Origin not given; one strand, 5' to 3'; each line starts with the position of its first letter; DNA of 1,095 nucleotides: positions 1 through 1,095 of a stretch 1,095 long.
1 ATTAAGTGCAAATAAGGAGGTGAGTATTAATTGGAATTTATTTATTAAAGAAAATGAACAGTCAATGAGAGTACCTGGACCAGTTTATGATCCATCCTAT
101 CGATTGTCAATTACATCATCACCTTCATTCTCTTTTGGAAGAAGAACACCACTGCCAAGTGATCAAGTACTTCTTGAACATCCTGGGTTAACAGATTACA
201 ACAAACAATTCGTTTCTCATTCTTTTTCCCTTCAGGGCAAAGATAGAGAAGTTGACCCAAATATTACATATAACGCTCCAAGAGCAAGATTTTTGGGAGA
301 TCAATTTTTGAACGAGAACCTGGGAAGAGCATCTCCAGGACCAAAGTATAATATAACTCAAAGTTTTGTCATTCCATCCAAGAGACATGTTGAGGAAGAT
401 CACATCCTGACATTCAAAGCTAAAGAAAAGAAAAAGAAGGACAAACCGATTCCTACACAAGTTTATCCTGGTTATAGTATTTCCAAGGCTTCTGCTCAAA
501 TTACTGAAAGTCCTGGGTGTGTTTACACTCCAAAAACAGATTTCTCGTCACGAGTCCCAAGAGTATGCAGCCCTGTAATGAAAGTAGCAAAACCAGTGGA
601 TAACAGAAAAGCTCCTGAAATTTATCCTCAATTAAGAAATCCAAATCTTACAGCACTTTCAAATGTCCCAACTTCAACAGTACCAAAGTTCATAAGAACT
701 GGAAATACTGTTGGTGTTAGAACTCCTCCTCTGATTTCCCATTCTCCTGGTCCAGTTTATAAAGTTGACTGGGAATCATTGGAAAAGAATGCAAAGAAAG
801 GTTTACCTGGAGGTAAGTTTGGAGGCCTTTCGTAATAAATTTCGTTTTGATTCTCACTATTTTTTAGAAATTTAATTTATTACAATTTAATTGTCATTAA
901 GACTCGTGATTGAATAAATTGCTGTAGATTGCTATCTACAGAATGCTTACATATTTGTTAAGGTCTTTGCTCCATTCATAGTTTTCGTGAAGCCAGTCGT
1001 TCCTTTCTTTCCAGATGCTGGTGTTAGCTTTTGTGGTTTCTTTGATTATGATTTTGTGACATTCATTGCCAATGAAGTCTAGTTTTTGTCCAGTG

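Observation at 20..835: A eukaryotic axonemal/sperm-tail (STPG/SHIPPO, ODF3-like) gene, so the window is not a prokaryotic locus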

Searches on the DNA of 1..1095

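Call 49: search_rna_families(source=window, threshold=evalue, max_evalue=1)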
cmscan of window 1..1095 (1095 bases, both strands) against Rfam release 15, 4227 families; matches with E-value up to 1: 1.
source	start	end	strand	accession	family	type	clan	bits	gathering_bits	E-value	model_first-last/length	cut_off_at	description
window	752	842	+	RF00428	SNORA38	Gene; snRNA; snoRNA; HACA-box;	-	18.1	60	0.63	1-131/131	no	Small nucleolar RNA SNORA38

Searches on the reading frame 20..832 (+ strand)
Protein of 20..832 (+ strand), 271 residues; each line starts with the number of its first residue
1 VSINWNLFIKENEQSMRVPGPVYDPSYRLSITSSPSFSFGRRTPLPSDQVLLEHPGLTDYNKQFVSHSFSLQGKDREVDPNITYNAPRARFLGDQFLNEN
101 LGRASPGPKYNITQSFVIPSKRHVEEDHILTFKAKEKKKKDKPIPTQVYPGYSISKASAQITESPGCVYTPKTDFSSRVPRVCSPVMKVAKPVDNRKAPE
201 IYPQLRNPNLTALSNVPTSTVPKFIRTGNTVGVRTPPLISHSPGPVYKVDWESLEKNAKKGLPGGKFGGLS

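Call 3: search_protein_families(library=pfam, proteins=[window:20-832:+], max_evalue=10)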
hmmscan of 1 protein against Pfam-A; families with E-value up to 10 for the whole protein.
window:20-832:+ (271 aa): 1 family
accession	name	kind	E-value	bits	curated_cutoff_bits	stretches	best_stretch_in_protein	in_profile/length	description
PF07004.17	SHIPPO-rpt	-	0.043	15.4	20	1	19-45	2-32/33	Sperm-tail PG-rich repeat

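Call 7: find_homologous_proteins(query=window:20-832:+, max_evalue=0.001)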
Query window:20-832:+ (271 aa): 2 proteins with E <= 0.001 among 348 candidates.
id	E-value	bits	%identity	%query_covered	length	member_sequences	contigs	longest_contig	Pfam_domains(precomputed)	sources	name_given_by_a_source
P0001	1.3e-164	564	99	93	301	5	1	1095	-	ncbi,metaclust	ncbi:predicted protein, partial [Naegleria gruberi]|metaclust:status=active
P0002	3.2e-7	48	33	39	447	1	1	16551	PF07004.18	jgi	-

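Call 9: list_cluster_members(proteins=[P0001])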
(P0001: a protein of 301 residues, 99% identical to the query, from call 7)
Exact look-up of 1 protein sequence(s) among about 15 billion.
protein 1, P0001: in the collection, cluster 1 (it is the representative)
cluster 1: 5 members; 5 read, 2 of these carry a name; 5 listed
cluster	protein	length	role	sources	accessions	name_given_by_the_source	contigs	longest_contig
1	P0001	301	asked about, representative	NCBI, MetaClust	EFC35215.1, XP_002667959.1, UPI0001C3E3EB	predicted protein, partial [Naegleria gruberi] | status=active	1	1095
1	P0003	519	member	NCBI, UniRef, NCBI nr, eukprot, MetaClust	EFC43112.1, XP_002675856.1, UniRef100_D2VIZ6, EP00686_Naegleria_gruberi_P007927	predicted protein [Naegleria gruberi] | Predicted protein n=1 Tax=Naegleria gruberi TaxID=5762 RepID=D2VIZ6_NAEGR | uncharacterized protein NAEGRDRAFT_68853 [Naegleria gruberi]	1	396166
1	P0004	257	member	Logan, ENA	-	-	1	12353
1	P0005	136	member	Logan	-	-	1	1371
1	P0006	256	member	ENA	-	-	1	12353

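Call 11: search_protein_families(library=pfam, proteins=[P0003, P0002, P0006], max_evalue=1)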
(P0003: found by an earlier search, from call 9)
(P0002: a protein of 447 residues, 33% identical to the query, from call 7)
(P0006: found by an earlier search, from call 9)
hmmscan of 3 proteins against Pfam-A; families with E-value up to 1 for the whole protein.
P0003 (519 aa): 1 family
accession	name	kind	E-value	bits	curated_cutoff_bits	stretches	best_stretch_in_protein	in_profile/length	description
PF07004.17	SHIPPO-rpt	-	3.1e-06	28.4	20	3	157-183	2-31/33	Sperm-tail PG-rich repeat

P0002 (447 aa): 1 family
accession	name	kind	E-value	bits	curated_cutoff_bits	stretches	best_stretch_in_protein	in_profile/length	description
PF07004.17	SHIPPO-rpt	-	2.3e-11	44.4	20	2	305-320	1-16/33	Sperm-tail PG-rich repeat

P0006 (256 aa): 1 family
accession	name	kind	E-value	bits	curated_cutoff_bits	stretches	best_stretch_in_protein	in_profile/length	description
PF07004.17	SHIPPO-rpt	-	0.04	15.5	20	1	4-30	2-32/33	Sperm-tail PG-rich repeat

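Call 12: find_encoding_contigs(protein=P0003, flank=6000, max_places=4)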
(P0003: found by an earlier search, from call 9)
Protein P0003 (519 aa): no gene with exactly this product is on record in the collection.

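Call 13: search_solved_structures(query=P0003, max_evalue=1, show_alignments=2)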
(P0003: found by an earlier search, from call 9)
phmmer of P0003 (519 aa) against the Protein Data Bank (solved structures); distinct sequences matched with E-value up to 1: 1.
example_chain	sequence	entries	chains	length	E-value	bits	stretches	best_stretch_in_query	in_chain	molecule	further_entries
8g2z_2I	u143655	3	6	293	0.36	12.9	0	263-294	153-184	STPG2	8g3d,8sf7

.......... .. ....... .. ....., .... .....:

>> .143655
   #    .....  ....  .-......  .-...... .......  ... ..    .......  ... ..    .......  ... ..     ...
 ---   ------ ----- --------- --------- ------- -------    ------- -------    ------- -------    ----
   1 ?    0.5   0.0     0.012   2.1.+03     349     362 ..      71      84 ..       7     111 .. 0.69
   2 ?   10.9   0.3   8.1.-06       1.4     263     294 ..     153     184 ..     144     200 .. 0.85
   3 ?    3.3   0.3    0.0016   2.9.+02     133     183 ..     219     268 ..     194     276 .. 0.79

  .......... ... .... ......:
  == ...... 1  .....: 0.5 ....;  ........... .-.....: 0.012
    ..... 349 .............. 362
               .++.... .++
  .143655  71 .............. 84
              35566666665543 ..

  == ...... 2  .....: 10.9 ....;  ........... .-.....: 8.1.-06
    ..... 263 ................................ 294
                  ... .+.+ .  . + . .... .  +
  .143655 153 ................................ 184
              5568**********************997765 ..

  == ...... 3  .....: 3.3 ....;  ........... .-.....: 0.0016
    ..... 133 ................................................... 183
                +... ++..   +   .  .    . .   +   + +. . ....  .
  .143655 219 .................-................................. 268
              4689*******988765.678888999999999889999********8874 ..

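Call 14: find_encoding_contigs(protein=window:65-832:+, flank=10000, max_places=6)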
Protein window:65-832:+ (256 aa): 1 contig read that carries it; 1 place shown.
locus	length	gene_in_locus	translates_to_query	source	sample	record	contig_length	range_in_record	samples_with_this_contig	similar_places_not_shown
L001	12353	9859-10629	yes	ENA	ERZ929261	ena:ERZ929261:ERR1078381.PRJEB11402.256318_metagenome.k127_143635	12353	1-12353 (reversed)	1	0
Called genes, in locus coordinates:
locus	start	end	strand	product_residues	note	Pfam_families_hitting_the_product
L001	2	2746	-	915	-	?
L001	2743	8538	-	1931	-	PF08385:DHC_N1, PF25007:DYH2-5-8_CC, PF08393:DHC_N2, PF12774:AAA_6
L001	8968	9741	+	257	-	-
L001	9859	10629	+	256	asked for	-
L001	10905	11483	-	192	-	-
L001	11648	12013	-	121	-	-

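Call 15: find_encoding_contigs(protein=P0001, flank=10000, max_places=4)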
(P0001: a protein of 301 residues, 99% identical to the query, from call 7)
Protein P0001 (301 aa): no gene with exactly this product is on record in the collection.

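Call 23: find_homologous_proteins(query=P0003, max_evalue=0.001)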
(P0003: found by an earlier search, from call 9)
Query P0003 (519 aa): 6 proteins with E <= 0.001 among 7720 candidates.
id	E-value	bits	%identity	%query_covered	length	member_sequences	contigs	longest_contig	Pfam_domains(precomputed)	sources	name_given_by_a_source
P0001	3.2e-163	562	99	49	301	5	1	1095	-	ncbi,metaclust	ncbi:predicted protein, partial [Naegleria gruberi]|metaclust:status=active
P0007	1.8e-122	428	49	93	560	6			-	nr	nr:unnamed protein product [Naegleria fowleri]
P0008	4.7e-118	413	47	93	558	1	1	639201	-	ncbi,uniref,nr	ncbi:hypothetical protein C9374_005807 [Naegleria lovaniensis]|uniref:Uncharacterized protein n=1 Ta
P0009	1.7e-25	108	32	82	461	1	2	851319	PF07004.18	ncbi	ncbi:hypothetical protein ABK040_001314 [Willaertia magna]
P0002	1.6e-10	59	28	61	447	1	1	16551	PF07004.18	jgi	-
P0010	9.2e-5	40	27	37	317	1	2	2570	-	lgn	-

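Call 26: search_protein_representatives(protein=P0003)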
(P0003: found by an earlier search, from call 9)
Query: 519 residues. Proteins with E-value up to 0.001 (for the whole library): 23; up to 1e-10: 7; up to 1e-30: 2. The best 23 are listed.
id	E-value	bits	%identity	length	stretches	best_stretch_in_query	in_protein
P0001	1.0e-163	562.3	100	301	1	263-513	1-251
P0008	1.5e-118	413.4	52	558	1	39-519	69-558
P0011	1.4e-29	119.9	40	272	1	21-269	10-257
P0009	5.4e-26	108.0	35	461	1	128-500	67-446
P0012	2.8e-23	99.1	46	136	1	280-414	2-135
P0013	6.5e-14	68.2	44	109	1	414-519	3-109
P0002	5.1e-11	58.7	31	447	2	70-363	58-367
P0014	2.0e-10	56.7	35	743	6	151-292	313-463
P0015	1.4e-06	44.0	35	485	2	180-360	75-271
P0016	2.3e-06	43.3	41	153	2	284-367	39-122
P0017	4.2e-06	42.4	33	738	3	161-360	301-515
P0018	5.8e-06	42.0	31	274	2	152-313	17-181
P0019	1.2e-05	40.9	34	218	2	146-308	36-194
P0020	1.8e-05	40.3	32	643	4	156-259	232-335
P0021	2.5e-05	39.9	28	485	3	218-309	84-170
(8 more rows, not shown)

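Call 28: search_protein_families(library=pfam, alignment_id=A2, max_evalue=0.01)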
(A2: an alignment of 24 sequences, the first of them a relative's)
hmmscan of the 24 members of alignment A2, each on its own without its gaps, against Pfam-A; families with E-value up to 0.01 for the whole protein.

A. member 1, P0003 (519 aa): 1 family
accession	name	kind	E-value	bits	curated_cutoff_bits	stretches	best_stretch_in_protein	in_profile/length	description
PF07004.17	SHIPPO-rpt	-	3.1e-06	28.4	20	0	157-183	2-31/33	Sperm-tail PG-rich repeat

B. families by the number of members that match (of 24 scanned): 2 families
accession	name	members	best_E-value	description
PF07004.17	SHIPPO-rpt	21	1.4e-82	Sperm-tail PG-rich repeat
PF14382.12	ECR1_N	2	8.8e-05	Exosome complex exonuclease RRP4 N-terminal region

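Call 29: search_solved_structures(query=A1, max_evalue=1, show_alignments=3)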
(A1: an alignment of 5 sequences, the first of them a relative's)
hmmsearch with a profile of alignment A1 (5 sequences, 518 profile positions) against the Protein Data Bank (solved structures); distinct sequences matched with E-value up to 1: 6.
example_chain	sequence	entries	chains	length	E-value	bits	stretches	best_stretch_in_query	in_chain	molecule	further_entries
8snb_5A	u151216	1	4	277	7.3e-10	41.5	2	147-240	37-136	Outer dense fiber protein 3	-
8iyj_Y0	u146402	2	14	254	7e-08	35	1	170-316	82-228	Outer dense fiber protein 3 | Ciliary microtubule associated protein 1A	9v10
8otz_A1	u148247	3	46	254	1.1e-07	34.4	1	170-316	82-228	Outer dense fiber of sperm tails 3 | Ciliary microtubule associated protein 1A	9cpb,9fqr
8g2z_2I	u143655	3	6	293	3.1e-06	29.5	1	167-311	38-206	STPG2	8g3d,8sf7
8snb_1a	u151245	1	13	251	0.0003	23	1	173-319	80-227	Outer dense fiber protein 3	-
8otz_A0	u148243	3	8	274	0.006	18.7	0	114-185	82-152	Outer dense fiber of sperm tails 3 like 1 | Ciliary microtubule associated protein 1C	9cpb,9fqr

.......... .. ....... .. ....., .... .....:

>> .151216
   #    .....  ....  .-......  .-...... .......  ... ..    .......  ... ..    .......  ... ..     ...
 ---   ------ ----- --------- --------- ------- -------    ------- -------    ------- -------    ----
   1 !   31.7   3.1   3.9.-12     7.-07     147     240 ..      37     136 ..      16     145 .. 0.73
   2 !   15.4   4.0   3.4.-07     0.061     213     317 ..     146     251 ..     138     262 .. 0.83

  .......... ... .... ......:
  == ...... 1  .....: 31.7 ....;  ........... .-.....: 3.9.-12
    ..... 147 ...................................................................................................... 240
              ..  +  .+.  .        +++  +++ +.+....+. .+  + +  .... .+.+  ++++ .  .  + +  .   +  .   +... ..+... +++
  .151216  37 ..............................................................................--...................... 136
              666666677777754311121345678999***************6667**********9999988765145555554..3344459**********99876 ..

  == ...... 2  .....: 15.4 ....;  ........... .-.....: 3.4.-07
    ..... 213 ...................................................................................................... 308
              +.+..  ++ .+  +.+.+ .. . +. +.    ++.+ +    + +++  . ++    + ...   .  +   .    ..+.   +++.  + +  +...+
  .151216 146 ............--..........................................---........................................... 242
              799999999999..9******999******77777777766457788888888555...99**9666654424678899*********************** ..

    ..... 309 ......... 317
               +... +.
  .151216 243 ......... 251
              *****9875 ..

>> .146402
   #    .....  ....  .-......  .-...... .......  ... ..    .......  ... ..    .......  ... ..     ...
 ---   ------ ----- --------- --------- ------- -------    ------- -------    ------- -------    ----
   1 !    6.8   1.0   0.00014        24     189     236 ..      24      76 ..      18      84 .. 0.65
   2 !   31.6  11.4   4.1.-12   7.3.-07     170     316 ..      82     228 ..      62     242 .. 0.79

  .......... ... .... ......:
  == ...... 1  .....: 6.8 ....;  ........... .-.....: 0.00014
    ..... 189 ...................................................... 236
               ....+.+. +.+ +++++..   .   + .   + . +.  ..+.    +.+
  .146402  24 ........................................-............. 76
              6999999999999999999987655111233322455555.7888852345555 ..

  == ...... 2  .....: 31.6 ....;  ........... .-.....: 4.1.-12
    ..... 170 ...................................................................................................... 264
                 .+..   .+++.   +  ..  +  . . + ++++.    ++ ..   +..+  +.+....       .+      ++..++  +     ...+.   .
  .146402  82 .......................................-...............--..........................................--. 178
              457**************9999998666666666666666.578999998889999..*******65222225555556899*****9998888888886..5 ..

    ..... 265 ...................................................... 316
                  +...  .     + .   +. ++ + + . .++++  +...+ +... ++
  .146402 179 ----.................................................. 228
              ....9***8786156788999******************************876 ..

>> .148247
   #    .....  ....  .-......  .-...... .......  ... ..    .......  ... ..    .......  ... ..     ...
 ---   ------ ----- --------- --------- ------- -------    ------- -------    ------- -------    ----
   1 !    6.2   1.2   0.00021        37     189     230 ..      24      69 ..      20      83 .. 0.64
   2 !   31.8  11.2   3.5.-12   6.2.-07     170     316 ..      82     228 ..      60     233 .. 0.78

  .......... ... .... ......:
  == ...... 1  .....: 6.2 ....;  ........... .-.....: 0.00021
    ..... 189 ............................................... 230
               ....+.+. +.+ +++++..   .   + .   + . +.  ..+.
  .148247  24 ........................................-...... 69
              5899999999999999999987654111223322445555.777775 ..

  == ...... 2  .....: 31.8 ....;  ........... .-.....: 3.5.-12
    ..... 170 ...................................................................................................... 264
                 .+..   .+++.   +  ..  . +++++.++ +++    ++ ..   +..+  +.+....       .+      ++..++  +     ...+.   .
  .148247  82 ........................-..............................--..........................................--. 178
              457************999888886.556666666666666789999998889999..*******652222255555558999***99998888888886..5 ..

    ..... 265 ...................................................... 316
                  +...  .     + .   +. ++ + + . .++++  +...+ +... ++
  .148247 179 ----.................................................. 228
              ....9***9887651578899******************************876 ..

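Call 48: find_related_loci(query=A1, collection=genome_contigs, flank=3000)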
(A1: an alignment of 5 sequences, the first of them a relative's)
Query A1 (519 aa) in genome_contigs; peptide patterns used: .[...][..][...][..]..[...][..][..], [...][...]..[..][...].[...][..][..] (x = any residue, [..] = any of these).
193 stretches matched a pattern, but none encodes a relative of the query by tblastn (E <= 1e-3).

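Call 61: predict_structure(alignment_id=A1)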
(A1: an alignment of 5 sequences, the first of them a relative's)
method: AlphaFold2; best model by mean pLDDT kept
length: 519 residues; sequences in the alignment: 5
mean_pLDDT: 41.6   pTM: 0.15
mean pLDDT of the five models: 41.6, 40.4, 36.0, 35.6, 33.0
residues with pLDDT >= 90: 0; 70-90: 3; 50-70: 34; < 50: 482
segments of 3 or more residues with pLDDT < 50: 1-36, 38-140, 155-157, 159-231, 233-236, 238-269, 275-308, 311-459, 461-494, 509-519
pLDDT, mean of each block of 10 residues (from residue 1): 42 40 36 40 34 34 37 37 39 39 41 40 39 42 52 48 43 44 42 41 38 40 41 44 40 38 48 47 42 39 44 42 43 43 47 44 39 35 38 39 39 39 38 40 41 44 44 38 39 57 60 43
secondary structure, 60 per line:
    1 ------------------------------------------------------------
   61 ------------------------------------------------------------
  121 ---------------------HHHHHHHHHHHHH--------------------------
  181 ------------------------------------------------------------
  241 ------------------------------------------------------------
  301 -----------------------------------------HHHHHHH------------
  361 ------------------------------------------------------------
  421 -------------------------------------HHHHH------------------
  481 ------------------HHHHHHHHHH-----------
elements in order: H142-154 H342-348 H458-462 H499-508

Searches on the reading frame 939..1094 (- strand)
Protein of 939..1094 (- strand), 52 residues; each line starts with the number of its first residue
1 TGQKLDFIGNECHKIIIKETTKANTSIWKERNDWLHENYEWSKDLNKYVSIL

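Call 40: find_homologous_proteins(query=window:939-1094:-, max_evalue=0.01)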
Query seq(52 aa) (52 aa): 1 proteins with E <= 0.01 among 1 candidates.
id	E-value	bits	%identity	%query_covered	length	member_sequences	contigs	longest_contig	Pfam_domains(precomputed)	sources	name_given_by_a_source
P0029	7.4e-16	75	71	100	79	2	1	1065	-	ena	-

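Call 43: find_encoding_contigs(protein=P0029, flank=5000, max_places=4)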
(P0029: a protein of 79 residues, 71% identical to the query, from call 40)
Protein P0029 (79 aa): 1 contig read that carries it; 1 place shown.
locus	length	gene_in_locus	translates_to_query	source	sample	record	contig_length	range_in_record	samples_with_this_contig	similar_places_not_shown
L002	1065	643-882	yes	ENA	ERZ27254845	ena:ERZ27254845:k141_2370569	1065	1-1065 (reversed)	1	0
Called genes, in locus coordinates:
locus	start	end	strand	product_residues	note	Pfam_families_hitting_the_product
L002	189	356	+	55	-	-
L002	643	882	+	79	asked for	-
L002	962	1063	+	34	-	?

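Call 45: search_protein_families(library=pfam, proteins=[window:939-1094:-], max_evalue=10)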
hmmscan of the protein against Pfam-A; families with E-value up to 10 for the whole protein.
seq(52 aa): 0 families
